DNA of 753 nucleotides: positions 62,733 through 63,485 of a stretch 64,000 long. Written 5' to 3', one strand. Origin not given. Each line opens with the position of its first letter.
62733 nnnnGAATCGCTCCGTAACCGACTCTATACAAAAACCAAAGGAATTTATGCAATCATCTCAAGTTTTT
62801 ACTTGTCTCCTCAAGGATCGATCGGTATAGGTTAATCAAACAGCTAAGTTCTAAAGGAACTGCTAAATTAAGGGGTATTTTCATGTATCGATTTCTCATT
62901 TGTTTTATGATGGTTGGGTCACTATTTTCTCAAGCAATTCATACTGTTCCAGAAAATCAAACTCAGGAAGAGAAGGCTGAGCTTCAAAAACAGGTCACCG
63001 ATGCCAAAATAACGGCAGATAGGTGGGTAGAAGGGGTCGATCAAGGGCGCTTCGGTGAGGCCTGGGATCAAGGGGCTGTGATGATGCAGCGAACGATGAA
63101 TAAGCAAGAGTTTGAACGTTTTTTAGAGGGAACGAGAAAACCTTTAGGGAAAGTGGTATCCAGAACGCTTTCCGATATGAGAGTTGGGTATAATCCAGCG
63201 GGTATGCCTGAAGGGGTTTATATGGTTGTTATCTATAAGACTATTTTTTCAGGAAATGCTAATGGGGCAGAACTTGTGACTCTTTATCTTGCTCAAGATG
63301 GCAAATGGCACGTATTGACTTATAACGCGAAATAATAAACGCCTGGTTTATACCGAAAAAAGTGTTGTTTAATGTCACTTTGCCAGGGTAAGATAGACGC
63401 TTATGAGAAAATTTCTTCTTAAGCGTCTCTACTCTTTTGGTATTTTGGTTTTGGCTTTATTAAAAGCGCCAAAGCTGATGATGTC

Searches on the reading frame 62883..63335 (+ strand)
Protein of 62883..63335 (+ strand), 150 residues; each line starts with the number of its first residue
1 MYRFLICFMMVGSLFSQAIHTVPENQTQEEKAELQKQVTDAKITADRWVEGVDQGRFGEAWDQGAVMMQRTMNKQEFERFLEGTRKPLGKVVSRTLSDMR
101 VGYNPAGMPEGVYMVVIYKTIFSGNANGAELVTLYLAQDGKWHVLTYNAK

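Call 85: search_protein_families(library=pfam, proteins=[window:62883-63335:+], max_evalue=0.001)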
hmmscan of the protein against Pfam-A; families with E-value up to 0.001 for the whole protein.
window:62883-63335:+ (150 aa): 1 family
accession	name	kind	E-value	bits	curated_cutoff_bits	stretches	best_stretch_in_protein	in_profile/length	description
PF13211.12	DUF4019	-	3.2e-25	89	26.5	1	45-147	2-104/104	Protein of unknown function (DUF4019)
